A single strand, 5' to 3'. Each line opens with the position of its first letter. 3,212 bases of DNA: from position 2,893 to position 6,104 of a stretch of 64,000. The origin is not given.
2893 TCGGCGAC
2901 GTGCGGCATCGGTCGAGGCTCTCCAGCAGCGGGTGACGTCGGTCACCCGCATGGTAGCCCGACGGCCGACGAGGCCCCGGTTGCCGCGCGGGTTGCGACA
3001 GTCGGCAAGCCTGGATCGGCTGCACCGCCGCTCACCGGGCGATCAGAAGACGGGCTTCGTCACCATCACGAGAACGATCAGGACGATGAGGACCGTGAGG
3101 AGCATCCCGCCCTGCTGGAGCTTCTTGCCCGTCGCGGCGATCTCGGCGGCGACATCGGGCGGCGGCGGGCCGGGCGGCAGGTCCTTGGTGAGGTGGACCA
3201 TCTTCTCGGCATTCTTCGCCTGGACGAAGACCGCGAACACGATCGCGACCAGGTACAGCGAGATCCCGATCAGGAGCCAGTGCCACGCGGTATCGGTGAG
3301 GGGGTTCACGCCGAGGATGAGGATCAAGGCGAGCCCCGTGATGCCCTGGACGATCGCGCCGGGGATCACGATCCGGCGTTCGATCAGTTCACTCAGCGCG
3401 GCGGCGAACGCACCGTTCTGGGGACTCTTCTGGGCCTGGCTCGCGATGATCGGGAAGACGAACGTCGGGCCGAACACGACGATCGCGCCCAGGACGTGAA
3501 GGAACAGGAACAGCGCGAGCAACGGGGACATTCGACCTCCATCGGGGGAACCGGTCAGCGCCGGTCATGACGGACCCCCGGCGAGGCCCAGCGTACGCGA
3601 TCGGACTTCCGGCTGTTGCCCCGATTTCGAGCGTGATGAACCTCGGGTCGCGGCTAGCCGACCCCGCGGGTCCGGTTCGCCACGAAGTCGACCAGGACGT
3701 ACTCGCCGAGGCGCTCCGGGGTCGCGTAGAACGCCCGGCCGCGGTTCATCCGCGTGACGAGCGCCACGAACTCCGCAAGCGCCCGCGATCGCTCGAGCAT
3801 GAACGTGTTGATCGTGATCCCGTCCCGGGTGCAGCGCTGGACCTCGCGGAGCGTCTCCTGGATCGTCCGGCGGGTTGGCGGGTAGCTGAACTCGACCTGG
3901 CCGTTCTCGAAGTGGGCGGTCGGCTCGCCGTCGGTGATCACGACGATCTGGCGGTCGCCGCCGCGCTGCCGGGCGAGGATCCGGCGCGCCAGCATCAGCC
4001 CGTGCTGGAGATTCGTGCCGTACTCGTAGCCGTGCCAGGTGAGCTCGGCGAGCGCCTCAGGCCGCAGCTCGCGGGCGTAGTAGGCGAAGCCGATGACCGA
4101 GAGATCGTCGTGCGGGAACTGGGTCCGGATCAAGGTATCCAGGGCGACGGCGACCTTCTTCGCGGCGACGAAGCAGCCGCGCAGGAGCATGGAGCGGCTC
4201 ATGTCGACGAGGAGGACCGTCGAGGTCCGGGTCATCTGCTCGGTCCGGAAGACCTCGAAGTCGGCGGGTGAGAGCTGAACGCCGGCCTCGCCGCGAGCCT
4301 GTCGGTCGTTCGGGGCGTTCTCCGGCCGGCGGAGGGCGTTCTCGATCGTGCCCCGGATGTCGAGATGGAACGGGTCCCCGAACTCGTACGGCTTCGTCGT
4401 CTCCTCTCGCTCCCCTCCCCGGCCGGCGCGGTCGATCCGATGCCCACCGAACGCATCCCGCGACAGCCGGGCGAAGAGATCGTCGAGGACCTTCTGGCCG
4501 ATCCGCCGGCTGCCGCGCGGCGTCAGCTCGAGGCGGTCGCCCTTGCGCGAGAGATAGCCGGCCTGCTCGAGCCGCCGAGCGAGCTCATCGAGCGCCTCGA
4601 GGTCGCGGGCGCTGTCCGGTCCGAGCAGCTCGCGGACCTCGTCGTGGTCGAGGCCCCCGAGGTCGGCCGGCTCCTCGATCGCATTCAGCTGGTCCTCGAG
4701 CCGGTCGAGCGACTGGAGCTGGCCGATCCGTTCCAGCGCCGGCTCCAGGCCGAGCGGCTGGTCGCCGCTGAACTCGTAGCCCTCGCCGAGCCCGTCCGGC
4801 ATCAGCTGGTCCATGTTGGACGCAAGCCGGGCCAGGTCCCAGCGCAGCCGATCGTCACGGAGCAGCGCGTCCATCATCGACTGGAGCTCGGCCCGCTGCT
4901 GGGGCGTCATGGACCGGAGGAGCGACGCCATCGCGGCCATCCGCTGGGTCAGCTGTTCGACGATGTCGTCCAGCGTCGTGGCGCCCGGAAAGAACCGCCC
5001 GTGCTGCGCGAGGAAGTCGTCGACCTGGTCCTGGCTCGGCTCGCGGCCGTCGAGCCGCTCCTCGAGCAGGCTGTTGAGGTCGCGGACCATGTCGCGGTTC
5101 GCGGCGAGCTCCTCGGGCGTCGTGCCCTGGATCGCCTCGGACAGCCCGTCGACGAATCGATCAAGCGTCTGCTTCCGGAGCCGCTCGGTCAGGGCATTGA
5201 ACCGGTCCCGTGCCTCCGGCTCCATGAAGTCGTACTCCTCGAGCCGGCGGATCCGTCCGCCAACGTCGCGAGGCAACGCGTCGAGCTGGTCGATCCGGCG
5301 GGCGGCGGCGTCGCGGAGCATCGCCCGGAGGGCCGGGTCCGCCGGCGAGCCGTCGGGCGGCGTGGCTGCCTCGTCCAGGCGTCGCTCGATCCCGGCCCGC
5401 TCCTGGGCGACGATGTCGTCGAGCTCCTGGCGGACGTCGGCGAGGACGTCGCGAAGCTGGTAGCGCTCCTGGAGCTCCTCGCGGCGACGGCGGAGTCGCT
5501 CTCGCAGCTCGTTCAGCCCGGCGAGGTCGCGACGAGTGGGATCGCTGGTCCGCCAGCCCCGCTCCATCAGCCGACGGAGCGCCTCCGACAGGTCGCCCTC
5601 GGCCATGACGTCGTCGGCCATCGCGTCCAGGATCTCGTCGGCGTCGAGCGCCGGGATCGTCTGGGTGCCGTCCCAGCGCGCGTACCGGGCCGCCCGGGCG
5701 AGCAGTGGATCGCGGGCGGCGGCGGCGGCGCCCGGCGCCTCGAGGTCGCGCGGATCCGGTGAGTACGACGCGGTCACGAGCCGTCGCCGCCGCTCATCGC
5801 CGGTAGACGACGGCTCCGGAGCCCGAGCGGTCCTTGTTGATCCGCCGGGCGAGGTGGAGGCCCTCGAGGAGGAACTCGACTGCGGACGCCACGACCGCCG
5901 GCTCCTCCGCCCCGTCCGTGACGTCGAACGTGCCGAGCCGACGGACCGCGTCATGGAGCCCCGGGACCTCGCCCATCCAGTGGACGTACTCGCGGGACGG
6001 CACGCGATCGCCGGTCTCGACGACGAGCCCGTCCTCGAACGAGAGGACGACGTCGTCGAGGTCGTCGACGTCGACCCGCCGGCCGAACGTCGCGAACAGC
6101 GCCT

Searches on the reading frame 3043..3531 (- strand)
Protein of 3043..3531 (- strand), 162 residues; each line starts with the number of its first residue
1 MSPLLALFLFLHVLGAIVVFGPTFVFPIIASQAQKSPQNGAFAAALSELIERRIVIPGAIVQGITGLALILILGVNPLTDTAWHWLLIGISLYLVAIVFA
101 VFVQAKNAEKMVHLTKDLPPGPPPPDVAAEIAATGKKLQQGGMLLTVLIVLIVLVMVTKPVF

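Call 8: search_protein_families(library=pfam, proteins=[window:3043-3531:-], max_evalue=0.001)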
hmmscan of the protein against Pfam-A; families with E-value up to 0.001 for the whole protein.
window:3043-3531:- (162 aa): 1 family
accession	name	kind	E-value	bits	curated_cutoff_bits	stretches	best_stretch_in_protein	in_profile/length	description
PF10027.14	DUF2269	-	1.2e-14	55.1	28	1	9-160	4-150/150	Predicted integral membrane protein (DUF2269)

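Call 36: search_protein_families(library=ncbifam, proteins=[window:3043-3531:-], max_evalue=0.01)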
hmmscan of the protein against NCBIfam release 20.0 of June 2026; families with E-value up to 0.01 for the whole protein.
window:3043-3531:- (162 aa): 1 family
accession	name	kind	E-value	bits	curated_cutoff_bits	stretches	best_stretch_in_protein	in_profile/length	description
TIGR01190.1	ccmB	equivalog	0.0097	15.6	156.2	1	80-153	91-164/211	heme exporter protein CcmB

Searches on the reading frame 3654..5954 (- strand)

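Call 8: search_protein_families(library=pfam, proteins=[window:3654-5954:-], max_evalue=0.001)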
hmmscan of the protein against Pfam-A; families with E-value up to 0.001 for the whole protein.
window:3654-5954:- (766 aa): 2 families
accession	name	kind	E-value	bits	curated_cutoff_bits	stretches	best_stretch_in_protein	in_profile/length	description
PF13519.12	VWA_2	-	1.8e-07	32.2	27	1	579-677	1-107/107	von Willebrand factor type A domain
PF06969.22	HemN_C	-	3.1e-06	27.6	24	1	434-481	20-64/67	HemN C-terminal domain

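Call 36: search_protein_families(library=ncbifam, proteins=[window:3654-5777:-], max_evalue=0.01)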
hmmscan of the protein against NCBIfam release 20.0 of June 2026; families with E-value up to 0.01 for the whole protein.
window:3654-5777:- (707 aa): 1 family
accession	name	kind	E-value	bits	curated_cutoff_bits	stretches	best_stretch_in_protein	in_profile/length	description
TIGR02442.1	Cob-chelat-sub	hypoth_equivalog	1.4e-07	30.4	779.45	1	457-621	419-585/641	putative cobaltochelatase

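Call 49: search_protein_families(library=padloc, proteins=[window:3654-5777:-], max_evalue=0.01)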
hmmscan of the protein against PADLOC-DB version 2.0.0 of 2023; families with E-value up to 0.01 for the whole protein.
window:3654-5777:- (707 aa): 0 families
